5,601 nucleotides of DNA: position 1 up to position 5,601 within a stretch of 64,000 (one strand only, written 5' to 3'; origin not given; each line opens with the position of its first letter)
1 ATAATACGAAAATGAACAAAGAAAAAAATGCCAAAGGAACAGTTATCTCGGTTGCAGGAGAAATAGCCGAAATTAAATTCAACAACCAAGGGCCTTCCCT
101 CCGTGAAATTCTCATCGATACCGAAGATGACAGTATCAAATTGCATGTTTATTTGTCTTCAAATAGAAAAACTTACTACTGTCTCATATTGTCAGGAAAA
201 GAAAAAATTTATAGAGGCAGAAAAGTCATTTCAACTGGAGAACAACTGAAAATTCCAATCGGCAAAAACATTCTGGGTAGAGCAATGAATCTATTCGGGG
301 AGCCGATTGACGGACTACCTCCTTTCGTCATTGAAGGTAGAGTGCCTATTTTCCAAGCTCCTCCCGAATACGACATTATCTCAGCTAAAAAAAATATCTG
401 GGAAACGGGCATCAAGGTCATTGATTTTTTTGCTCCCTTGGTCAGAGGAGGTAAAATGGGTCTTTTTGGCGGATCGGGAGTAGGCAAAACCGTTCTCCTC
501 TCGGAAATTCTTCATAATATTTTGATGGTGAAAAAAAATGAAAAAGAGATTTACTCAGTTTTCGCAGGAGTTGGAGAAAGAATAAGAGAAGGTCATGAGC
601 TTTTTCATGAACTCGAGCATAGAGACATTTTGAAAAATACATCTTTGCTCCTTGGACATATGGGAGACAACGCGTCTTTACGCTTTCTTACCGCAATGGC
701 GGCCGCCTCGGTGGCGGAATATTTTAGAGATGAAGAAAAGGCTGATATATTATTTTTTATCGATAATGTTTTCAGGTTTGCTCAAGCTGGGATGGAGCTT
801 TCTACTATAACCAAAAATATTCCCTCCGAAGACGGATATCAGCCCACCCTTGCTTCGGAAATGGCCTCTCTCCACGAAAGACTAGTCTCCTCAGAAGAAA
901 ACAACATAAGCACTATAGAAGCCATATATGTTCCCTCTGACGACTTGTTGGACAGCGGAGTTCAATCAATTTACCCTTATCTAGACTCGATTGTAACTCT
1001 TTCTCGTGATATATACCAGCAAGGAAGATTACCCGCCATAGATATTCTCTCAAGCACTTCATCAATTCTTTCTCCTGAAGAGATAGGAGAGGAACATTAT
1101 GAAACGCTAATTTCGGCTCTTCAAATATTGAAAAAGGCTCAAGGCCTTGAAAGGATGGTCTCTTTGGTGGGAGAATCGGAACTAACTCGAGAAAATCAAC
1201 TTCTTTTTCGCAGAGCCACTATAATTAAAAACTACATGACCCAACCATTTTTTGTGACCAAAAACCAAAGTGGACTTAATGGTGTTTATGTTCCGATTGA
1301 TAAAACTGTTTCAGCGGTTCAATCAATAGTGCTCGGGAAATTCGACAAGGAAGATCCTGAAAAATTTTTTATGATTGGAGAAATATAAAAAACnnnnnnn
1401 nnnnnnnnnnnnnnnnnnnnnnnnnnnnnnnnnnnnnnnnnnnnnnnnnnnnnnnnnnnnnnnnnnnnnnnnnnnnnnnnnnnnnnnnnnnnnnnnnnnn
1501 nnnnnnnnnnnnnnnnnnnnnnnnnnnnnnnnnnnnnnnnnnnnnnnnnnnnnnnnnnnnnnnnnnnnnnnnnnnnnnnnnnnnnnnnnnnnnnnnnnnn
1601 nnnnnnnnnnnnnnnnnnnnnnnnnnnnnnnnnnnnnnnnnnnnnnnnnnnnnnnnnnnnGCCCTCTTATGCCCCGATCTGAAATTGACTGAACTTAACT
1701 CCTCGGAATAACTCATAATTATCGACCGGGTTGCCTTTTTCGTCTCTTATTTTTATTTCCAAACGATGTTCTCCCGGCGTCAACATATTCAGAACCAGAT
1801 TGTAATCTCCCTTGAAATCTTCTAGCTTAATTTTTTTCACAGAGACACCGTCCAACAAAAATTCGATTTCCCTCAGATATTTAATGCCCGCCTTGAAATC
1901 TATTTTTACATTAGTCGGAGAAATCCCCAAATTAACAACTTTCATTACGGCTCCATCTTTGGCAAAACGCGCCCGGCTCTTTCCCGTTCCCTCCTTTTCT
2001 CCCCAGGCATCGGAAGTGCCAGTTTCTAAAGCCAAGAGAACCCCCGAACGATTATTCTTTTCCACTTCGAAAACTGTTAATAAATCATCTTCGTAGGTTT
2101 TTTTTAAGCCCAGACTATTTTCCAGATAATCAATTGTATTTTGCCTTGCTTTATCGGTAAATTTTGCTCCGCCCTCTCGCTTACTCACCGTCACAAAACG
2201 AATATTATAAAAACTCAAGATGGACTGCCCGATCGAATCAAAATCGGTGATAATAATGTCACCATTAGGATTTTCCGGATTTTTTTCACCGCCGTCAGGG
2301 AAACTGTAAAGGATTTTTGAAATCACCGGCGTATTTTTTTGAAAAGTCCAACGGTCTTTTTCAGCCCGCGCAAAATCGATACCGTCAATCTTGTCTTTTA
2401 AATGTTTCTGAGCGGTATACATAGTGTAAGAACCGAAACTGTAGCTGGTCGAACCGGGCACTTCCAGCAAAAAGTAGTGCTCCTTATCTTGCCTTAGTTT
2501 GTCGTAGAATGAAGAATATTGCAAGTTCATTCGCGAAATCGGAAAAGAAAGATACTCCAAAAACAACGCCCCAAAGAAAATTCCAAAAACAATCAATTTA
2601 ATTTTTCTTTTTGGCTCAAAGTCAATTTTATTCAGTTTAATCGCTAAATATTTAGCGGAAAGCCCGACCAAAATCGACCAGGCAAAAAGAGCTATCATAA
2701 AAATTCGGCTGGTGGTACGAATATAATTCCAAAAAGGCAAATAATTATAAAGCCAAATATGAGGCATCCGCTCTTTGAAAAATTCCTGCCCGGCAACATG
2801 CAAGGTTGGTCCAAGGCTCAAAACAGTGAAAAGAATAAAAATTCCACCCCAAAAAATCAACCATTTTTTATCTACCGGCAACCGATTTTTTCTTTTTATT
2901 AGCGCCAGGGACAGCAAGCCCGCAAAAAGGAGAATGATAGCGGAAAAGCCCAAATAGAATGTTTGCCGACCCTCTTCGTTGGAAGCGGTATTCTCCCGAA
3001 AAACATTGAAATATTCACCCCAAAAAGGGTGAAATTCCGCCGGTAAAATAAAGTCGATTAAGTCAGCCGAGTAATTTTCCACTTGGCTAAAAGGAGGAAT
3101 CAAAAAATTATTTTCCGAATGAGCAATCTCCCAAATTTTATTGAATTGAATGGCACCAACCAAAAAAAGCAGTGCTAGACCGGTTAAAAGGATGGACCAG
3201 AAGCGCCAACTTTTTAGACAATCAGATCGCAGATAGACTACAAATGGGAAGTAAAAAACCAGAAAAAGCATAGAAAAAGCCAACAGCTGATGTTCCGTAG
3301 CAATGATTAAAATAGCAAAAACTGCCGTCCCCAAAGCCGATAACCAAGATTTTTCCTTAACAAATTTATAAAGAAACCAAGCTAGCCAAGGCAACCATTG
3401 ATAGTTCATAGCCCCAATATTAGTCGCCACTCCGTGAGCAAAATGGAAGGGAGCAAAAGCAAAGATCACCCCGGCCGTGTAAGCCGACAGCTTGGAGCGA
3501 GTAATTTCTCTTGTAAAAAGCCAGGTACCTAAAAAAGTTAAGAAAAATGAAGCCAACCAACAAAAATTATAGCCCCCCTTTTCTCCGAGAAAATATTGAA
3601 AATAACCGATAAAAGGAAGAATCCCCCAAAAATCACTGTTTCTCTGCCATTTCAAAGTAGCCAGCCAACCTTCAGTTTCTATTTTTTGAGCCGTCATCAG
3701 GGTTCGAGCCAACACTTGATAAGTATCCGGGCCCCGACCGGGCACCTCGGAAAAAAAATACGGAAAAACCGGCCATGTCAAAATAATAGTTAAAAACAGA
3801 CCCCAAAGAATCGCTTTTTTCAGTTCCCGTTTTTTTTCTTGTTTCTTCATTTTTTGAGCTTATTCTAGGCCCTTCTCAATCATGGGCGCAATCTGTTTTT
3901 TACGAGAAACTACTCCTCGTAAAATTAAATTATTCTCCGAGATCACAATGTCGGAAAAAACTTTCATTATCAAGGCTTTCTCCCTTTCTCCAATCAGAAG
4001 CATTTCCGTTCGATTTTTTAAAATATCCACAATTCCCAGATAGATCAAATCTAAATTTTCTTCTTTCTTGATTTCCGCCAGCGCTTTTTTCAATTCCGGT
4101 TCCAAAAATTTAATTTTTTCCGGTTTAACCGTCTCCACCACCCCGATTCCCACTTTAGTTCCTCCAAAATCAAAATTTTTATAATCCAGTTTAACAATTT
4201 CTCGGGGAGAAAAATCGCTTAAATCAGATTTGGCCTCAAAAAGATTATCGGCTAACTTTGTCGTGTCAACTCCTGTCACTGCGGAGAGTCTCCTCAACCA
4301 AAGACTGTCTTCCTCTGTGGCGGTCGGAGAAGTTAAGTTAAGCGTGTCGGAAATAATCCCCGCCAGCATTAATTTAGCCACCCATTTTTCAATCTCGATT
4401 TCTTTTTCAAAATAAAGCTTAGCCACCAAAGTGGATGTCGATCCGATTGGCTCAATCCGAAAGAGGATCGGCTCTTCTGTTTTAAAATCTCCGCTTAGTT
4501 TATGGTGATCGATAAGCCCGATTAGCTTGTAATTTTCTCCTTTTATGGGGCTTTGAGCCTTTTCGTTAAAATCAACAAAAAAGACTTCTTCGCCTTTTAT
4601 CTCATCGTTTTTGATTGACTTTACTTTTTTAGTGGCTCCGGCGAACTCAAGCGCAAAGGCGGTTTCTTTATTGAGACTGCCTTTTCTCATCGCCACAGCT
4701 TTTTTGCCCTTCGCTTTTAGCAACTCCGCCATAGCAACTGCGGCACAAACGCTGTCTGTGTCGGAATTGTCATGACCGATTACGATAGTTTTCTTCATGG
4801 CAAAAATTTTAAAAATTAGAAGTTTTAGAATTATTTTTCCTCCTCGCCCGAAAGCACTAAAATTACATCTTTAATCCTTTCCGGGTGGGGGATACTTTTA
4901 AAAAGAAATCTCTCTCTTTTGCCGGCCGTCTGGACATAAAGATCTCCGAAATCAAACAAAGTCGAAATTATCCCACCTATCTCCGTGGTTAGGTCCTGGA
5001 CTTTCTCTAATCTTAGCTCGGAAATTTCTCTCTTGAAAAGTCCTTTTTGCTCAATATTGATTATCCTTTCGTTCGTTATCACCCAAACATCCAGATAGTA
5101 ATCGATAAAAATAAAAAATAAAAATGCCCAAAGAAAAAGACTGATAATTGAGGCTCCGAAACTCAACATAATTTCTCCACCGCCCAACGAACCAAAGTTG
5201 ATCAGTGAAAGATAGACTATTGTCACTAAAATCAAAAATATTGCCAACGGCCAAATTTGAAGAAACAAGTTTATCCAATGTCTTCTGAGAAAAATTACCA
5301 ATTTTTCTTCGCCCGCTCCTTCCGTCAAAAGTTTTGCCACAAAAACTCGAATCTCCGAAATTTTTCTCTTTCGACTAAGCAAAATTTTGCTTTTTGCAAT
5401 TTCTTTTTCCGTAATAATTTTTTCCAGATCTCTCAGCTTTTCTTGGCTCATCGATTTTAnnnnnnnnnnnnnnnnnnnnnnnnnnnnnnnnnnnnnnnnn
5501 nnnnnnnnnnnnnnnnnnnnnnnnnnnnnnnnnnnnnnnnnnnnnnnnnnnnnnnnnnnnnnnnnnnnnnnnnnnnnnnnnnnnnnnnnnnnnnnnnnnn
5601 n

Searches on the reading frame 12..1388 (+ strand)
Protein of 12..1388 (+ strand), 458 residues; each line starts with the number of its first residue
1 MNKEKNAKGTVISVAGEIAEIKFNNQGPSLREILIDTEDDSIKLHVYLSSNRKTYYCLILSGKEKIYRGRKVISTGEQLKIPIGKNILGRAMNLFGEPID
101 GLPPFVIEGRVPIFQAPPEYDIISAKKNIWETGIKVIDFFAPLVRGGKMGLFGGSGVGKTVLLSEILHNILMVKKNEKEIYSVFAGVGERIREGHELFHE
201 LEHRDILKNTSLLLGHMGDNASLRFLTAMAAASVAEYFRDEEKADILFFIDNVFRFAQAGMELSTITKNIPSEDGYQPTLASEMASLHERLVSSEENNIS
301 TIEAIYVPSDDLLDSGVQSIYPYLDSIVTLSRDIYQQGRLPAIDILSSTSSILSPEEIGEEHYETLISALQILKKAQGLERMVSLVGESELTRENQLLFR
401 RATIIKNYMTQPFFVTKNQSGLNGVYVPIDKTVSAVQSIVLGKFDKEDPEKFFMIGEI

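Call 17: search_protein_families(library=pfam, proteins=[window:12-1388:+], max_evalue=0.00001)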
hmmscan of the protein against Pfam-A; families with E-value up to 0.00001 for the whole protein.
window:12-1388:+ (458 aa): 2 families
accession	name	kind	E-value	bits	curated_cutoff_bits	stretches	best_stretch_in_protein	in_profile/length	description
PF00006.31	ATP-synt_ab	-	3.6e-58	197.1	29.5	1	133-350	1-213/213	ATP synthase alpha/beta family, nucleotide-binding domain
PF22919.1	ATP-synt_VA_C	-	4.5e-10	39.9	24.7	1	355-418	5-69/101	C-terminal domain of V and A type ATP synthase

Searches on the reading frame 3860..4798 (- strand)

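Call 17: search_protein_families(library=pfam, proteins=[window:3860-4798:-], max_evalue=0.00001)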
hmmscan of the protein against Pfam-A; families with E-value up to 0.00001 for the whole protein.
window:3860-4798:- (312 aa): 2 families
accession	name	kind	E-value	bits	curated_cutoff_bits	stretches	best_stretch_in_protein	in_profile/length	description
PF02833.19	DHHA2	-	1.6e-29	103.3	27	1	185-309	2-125/126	DHHA2 domain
PF01368.27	DHH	-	7e-21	75.2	28.1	1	3-148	1-125/125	DHH family, N-terminal domain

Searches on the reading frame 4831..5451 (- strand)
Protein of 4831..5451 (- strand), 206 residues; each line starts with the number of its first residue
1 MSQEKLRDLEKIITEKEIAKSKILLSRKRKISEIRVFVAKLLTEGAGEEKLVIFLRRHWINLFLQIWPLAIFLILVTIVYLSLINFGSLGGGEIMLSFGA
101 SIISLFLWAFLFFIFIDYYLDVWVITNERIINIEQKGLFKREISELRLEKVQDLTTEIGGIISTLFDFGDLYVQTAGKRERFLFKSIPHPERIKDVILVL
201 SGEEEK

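Call 51: search_protein_families(library=pfam, proteins=[window:4831-5451:-], max_evalue=0.001)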
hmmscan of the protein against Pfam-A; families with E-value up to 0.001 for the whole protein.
window:4831-5451:- (206 aa): 2 families
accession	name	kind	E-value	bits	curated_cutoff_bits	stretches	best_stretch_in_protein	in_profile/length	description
PF03703.20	bPH_2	-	9.5e-07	29.4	22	1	123-196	6-77/78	Bacterial PH domain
PF14470.12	bPH_3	-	9.4e-05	23.3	23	1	118-161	20-63/95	Bacterial PH domain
